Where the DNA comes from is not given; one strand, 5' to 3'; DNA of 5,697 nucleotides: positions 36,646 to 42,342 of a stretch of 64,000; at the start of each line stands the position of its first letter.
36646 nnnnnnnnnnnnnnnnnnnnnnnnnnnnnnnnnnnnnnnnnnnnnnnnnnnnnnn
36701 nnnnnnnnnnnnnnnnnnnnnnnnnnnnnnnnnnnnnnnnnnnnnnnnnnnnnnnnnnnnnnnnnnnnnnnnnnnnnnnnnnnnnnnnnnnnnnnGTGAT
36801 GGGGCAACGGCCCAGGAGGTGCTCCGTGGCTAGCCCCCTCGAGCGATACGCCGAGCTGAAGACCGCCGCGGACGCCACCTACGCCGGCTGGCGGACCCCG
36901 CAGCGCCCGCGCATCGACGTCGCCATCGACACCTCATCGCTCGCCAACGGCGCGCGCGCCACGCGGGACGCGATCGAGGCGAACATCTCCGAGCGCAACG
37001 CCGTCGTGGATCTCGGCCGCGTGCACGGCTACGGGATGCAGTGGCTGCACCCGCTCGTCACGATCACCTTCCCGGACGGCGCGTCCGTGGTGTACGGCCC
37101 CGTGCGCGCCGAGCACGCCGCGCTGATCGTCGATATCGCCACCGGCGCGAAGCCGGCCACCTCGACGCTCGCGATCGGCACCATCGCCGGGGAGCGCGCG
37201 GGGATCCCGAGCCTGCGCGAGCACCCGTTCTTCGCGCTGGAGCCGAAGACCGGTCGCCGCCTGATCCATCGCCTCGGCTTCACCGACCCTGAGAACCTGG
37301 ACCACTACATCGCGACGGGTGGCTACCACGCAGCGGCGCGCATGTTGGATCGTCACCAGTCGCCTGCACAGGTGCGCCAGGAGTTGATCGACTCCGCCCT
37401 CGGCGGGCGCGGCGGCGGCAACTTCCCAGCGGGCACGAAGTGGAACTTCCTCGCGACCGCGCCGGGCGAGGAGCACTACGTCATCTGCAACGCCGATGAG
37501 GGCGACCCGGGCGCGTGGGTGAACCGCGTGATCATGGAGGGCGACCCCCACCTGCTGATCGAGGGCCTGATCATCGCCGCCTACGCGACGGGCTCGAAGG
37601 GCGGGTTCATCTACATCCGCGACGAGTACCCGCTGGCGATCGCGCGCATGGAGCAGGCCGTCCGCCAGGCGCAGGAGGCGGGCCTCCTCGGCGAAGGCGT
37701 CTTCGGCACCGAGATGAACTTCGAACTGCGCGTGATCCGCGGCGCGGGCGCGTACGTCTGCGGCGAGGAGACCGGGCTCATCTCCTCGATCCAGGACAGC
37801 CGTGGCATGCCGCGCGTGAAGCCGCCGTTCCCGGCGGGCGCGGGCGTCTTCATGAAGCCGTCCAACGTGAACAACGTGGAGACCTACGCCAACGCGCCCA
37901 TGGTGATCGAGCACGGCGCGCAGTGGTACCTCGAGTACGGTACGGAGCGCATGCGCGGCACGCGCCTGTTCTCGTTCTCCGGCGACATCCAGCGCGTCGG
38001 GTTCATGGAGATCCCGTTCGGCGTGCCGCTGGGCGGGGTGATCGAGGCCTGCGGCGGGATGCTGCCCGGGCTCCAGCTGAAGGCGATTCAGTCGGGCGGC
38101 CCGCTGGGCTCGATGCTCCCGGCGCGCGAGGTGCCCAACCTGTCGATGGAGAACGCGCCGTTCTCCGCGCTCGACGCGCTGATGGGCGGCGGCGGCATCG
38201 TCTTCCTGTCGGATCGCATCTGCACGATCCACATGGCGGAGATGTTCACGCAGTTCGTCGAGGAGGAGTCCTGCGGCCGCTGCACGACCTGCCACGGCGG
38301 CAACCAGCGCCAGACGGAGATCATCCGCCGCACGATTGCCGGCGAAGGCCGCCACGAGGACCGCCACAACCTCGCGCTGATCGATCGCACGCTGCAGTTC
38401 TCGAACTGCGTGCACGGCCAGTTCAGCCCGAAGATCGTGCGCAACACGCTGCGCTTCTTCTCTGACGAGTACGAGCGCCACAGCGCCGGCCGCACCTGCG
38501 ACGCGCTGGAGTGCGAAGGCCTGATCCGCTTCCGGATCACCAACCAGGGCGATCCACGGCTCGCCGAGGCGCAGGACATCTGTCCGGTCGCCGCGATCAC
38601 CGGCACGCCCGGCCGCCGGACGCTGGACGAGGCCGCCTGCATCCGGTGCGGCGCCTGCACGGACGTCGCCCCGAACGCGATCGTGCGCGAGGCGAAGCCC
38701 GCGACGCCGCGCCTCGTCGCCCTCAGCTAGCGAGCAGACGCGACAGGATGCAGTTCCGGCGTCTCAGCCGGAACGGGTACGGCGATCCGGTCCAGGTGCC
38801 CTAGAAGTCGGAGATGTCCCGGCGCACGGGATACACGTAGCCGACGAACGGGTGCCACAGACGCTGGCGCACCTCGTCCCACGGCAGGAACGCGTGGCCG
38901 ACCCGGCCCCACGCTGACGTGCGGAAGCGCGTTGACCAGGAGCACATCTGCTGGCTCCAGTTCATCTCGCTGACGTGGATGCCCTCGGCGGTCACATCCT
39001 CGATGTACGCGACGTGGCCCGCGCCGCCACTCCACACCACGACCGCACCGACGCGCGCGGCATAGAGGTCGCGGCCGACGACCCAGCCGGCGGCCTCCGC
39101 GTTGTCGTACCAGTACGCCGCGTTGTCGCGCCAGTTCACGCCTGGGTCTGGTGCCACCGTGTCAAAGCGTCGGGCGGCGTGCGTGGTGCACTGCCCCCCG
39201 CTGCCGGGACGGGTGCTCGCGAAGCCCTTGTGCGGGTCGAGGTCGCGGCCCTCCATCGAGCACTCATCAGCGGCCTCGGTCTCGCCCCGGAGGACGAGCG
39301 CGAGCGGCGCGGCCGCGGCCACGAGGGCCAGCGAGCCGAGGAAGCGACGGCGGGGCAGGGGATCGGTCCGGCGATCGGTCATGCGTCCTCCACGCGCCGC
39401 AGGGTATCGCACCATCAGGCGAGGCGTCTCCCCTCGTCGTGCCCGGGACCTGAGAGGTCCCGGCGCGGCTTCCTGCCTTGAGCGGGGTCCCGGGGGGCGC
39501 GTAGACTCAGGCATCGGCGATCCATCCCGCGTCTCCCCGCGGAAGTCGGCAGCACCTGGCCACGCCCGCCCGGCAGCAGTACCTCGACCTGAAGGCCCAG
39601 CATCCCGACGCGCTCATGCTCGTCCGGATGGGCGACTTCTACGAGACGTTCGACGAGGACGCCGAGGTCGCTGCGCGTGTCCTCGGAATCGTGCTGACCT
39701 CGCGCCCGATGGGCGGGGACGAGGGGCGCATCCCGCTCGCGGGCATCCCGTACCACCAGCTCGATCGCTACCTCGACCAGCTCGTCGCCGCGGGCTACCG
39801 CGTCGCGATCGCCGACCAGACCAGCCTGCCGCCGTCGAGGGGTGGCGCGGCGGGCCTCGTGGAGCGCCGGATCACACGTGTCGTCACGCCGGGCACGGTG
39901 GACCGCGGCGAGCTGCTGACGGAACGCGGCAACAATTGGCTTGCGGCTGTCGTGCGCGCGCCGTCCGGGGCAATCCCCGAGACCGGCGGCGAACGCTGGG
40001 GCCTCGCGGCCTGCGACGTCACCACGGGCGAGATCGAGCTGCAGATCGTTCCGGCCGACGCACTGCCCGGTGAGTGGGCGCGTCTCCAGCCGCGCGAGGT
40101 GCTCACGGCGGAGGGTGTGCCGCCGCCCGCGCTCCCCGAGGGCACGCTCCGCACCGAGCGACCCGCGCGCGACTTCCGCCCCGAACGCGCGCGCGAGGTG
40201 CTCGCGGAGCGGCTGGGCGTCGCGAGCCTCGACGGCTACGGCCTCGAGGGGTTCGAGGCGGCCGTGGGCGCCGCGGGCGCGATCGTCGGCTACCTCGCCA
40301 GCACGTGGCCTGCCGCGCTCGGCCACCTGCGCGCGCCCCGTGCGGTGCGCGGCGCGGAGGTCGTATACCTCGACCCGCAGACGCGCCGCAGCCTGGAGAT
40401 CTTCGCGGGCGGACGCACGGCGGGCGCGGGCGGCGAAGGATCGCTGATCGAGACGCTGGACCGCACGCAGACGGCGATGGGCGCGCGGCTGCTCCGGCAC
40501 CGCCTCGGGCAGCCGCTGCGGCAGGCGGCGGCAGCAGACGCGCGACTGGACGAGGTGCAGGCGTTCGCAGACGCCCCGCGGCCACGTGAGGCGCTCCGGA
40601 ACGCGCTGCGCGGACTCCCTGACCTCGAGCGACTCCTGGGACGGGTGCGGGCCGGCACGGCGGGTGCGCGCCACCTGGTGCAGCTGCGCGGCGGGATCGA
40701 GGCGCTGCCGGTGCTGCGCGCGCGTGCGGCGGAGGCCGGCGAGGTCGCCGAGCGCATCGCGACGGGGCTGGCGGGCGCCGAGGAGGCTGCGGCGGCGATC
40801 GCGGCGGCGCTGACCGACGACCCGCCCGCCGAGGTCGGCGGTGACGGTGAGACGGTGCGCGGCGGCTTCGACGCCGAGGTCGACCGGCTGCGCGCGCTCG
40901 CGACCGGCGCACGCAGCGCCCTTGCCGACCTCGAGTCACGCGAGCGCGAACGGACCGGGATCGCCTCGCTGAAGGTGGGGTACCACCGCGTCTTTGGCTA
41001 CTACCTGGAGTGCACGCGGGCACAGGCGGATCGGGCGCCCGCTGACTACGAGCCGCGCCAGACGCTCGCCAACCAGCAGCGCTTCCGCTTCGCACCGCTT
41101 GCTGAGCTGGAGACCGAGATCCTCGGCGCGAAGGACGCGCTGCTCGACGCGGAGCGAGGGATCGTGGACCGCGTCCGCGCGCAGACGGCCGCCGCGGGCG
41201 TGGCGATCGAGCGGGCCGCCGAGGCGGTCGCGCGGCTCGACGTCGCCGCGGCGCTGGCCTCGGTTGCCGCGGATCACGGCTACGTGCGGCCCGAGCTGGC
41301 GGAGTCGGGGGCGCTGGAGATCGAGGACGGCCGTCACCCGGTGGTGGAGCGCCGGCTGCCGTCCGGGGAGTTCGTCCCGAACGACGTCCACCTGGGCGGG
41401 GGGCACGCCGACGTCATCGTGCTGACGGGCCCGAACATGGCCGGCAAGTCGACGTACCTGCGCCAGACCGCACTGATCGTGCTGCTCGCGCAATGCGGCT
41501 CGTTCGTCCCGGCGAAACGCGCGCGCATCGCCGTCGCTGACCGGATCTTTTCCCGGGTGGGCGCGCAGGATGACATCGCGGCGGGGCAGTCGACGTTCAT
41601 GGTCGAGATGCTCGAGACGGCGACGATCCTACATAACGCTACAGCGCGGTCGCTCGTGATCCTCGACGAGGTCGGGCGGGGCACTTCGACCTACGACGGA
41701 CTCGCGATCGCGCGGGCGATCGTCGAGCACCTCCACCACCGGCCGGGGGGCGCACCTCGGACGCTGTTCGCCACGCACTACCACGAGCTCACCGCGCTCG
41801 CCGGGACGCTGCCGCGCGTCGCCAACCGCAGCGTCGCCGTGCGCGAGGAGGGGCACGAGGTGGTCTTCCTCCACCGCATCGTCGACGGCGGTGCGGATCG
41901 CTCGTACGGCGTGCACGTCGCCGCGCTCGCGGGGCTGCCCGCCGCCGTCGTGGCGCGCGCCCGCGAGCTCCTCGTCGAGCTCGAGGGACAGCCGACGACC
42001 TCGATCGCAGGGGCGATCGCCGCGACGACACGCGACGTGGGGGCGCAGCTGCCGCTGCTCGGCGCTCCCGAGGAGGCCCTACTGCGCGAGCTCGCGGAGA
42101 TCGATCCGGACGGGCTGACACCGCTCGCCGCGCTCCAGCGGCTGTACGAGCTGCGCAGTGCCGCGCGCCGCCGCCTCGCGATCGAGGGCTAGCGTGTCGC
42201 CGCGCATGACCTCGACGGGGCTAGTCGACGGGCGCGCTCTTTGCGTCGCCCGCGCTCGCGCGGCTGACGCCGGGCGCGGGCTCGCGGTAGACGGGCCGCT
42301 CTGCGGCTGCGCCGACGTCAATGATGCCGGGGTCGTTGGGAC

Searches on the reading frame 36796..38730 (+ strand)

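Call 16: search_protein_families(library=pfam, proteins=[window:36796-38730:+], max_evalue=0.00001)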
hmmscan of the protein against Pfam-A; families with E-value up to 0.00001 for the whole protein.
window:36796-38730:+ (644 aa): 2 families
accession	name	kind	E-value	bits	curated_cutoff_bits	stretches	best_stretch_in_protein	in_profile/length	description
PF01512.22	Complex1_51K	-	5.7e-42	143.6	31.2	1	199-367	3-148/150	Nuo51 FMN-binding domain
PF10589.14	NADH_4Fe-4S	-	1.4e-17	63.8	23.5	1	480-562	2-85/85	NADH-ubiquinone oxidoreductase-F iron-sulfur binding region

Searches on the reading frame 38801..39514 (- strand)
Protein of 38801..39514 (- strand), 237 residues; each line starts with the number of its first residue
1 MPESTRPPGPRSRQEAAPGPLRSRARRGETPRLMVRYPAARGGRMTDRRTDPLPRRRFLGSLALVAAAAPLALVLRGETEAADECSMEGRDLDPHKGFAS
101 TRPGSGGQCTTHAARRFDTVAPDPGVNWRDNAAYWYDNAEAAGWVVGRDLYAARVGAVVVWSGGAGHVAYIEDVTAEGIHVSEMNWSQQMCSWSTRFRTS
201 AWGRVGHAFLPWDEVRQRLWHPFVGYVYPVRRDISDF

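Call 83: search_protein_families(library=pfam, proteins=[window:38801-39514:-], max_evalue=0.0001)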
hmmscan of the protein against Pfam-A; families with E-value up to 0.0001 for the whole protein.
window:38801-39514:- (237 aa): 1 family
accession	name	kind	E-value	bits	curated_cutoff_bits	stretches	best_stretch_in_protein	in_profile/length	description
PF05257.22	CHAP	-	3.8e-12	47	26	1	106-185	8-81/81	CHAP domain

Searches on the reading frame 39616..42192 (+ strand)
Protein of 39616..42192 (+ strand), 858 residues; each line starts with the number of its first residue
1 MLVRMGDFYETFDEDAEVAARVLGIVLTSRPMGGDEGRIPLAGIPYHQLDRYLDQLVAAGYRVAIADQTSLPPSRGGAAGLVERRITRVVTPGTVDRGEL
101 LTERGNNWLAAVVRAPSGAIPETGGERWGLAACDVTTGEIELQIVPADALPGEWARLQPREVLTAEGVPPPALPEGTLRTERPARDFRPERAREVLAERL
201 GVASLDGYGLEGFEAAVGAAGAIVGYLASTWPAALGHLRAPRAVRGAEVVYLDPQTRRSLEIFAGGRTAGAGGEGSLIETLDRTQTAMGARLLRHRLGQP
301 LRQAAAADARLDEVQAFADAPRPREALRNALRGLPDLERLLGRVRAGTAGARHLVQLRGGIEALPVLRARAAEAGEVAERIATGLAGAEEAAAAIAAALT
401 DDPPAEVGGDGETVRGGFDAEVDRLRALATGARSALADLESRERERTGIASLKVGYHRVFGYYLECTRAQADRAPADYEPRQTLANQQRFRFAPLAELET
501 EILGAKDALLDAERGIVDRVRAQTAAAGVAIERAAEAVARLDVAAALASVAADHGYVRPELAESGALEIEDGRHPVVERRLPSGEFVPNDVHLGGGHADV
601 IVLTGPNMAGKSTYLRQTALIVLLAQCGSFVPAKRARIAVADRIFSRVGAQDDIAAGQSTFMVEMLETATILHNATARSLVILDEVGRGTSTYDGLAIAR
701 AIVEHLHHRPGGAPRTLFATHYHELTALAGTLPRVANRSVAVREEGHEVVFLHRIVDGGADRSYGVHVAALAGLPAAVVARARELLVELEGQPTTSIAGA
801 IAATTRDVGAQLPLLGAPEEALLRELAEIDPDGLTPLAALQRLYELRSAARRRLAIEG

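Call 16: search_protein_families(library=pfam, proteins=[window:39616-42192:+], max_evalue=0.00001)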
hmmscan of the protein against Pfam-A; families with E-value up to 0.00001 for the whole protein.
window:39616-42192:+ (858 aa): 5 families
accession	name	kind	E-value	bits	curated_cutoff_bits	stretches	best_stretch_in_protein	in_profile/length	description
PF00488.27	MutS_V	-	5.2e-82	274.8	30.2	1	601-790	1-188/188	MutS domain V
PF05192.23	MutS_III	-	1.1e-39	137.2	34.1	1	255-548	1-194/194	MutS domain III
PF01624.25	MutS_I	-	5.2e-28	98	20.6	1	2-96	20-110/113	MutS domain I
PF05190.23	MutS_IV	-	1.3e-23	83.5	22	1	417-507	1-91/92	MutS family domain IV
PF05188.22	MutS_II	-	2.1e-14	54.5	25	1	109-239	3-133/133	MutS domain II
